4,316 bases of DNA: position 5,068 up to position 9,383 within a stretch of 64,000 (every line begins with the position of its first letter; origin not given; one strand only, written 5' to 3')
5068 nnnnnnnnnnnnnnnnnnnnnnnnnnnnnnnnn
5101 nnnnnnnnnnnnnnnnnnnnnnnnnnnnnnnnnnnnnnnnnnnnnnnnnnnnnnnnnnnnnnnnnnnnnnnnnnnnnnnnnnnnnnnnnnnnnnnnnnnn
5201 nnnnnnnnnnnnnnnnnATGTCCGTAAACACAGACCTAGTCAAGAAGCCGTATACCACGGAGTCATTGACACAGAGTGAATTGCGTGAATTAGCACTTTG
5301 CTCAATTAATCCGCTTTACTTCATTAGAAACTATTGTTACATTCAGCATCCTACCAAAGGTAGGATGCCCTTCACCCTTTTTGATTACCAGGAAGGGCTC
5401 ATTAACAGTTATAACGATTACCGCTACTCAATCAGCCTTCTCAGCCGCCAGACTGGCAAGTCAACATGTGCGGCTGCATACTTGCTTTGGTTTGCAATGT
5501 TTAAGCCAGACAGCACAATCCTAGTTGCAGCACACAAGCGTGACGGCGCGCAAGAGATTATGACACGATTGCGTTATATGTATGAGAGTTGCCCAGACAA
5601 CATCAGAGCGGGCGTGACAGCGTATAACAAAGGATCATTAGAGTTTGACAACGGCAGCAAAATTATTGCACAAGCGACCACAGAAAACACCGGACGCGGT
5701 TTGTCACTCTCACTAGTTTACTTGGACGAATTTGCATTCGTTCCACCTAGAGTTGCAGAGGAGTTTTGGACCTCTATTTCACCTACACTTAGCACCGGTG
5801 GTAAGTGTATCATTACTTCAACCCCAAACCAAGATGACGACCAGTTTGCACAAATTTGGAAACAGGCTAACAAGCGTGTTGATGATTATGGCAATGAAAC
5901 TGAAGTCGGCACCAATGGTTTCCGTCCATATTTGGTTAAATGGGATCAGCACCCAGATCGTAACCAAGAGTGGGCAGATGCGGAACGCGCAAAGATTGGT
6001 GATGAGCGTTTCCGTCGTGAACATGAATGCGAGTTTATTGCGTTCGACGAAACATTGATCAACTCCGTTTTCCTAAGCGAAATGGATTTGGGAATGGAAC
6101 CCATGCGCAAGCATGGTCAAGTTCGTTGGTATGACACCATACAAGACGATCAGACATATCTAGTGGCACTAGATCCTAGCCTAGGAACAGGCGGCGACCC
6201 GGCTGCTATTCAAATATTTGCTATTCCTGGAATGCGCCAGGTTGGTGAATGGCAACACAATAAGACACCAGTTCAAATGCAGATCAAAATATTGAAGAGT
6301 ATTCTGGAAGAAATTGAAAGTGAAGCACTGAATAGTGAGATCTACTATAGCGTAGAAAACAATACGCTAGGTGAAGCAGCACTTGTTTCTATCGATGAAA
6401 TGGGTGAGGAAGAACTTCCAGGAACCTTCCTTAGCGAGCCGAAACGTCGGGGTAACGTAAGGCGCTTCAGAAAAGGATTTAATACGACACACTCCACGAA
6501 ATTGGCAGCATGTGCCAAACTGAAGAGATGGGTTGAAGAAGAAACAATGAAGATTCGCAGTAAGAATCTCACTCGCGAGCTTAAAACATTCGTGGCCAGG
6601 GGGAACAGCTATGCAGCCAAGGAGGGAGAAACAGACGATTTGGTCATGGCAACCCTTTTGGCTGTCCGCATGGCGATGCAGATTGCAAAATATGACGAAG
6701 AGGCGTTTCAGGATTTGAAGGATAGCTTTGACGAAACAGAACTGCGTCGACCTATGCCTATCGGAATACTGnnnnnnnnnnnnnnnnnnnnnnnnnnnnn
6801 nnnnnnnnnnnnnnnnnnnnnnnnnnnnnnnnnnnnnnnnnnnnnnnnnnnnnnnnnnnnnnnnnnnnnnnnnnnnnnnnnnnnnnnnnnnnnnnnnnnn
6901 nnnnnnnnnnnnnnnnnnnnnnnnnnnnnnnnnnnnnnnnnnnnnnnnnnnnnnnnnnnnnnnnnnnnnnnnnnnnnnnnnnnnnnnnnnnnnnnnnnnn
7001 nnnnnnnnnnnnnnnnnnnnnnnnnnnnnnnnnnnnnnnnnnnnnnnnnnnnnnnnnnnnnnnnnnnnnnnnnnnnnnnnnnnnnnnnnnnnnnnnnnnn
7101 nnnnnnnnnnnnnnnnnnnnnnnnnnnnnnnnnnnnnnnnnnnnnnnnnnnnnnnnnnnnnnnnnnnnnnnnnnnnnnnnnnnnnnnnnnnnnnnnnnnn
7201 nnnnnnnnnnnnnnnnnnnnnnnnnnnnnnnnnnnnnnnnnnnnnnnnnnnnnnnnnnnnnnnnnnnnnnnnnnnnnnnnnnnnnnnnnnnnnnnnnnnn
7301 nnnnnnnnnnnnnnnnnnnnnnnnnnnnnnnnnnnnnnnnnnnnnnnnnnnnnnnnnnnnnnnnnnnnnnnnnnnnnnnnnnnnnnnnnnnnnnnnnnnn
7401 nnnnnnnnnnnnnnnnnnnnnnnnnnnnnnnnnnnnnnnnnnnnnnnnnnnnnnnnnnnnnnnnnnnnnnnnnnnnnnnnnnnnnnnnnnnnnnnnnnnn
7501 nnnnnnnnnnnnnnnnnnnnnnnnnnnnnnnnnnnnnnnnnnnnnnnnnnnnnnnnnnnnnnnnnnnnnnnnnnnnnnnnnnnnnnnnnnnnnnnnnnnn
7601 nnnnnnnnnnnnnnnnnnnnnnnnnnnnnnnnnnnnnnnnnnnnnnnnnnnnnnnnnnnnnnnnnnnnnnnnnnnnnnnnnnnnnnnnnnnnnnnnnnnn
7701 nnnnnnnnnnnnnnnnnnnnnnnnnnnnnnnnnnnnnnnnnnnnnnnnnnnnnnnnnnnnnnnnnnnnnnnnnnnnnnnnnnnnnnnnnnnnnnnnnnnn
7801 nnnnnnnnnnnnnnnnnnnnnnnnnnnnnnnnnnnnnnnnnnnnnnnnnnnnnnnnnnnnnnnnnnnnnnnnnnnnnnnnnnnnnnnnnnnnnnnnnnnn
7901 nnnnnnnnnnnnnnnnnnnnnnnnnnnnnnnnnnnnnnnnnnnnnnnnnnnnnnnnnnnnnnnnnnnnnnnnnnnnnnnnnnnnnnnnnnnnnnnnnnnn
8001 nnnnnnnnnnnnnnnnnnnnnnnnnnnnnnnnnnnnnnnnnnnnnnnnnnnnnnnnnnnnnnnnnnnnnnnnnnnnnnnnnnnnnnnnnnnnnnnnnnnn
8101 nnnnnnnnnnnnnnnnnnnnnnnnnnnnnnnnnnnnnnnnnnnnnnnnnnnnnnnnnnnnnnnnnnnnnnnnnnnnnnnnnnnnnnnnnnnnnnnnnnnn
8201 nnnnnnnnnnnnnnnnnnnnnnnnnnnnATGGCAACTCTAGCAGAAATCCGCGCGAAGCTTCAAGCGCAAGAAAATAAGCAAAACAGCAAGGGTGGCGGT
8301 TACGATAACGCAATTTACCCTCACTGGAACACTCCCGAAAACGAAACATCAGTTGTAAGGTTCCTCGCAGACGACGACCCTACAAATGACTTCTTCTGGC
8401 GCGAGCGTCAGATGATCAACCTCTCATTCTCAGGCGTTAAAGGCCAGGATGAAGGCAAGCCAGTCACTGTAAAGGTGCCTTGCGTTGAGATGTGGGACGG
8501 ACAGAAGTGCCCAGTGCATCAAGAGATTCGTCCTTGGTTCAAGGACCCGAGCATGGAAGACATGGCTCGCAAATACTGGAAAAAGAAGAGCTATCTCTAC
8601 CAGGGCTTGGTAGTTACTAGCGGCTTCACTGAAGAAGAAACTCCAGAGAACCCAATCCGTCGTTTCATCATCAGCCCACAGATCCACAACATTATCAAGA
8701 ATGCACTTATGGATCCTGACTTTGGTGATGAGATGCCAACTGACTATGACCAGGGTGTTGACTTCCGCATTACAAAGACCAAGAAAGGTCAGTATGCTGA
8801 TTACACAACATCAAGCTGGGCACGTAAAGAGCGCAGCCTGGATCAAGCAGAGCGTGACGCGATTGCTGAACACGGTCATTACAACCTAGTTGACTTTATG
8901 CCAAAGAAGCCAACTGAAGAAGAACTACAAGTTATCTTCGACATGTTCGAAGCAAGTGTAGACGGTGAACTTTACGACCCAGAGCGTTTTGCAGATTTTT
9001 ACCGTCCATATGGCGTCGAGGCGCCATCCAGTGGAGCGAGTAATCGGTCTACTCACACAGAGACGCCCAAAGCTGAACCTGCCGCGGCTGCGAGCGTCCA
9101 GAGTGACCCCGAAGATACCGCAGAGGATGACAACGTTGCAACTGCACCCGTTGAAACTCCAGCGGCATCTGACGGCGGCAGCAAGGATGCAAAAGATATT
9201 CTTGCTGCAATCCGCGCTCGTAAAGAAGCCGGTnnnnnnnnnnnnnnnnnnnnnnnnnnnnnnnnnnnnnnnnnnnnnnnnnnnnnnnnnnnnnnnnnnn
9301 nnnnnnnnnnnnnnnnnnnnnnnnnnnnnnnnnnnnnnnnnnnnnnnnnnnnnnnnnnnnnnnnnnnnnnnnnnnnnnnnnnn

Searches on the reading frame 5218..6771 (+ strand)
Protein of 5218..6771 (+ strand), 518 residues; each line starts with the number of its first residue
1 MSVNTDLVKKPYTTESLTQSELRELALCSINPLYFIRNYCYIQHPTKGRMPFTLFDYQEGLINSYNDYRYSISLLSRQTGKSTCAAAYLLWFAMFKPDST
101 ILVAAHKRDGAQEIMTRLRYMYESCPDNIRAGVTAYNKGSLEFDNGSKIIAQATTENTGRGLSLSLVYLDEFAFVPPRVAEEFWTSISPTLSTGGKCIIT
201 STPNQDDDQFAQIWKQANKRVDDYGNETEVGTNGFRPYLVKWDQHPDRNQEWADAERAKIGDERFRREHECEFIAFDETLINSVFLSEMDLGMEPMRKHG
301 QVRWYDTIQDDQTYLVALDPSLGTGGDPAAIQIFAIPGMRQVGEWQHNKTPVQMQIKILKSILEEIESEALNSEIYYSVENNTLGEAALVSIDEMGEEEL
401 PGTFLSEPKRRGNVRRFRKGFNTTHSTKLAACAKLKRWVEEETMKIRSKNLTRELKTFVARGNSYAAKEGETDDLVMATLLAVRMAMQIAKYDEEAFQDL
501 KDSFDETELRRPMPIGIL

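Call 54: search_protein_families(library=phrogs, proteins=[window:5218-6771:+], max_evalue=0.00001)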
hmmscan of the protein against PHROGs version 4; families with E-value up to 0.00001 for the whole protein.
window:5218-6771:+ (518 aa): 9 families
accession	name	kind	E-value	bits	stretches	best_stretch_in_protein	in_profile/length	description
phrog_36964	-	head and packaging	1.1e-129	435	2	81-508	434-875/890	terminase large subunit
phrog_5989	-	head and packaging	7.3e-58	197.3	1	4-271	93-332/347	terminase large subunit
phrog_2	-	head and packaging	7.8e-49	168.1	1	48-493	261-600/807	terminase large subunit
phrog_7579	-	head and packaging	7.5e-23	82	1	72-279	21-219/239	terminase large subunit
phrog_9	-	head and packaging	1.9e-18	67.7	1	35-225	191-383/812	terminase large subunit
phrog_38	-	head and packaging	3.3e-14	53.5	1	22-499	266-716/760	terminase large subunit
phrog_675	-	head and packaging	2.9e-08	33.4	1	26-220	18-208/576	terminase large subunit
phrog_26724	-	unknown function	1.1e-07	32.6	1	51-203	32-183/192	-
phrog_24361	-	head and packaging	1.1e-06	29.6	1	374-494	26-146/162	terminase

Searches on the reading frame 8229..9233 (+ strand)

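Call 54: search_protein_families(library=phrogs, proteins=[window:8229-9233:+], max_evalue=0.00001)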
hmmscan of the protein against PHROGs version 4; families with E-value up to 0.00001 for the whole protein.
window:8229-9233:+ (335 aa): 2 families
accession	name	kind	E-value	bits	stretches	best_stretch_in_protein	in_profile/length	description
phrog_1192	-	DNA, RNA and nucleotide metabolism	2.1e-72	245.3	1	1-330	2-325/326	single strand DNA binding protein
phrog_224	-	DNA, RNA and nucleotide metabolism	5.2e-11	43.9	1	9-302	15-308/318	single strand DNA binding protein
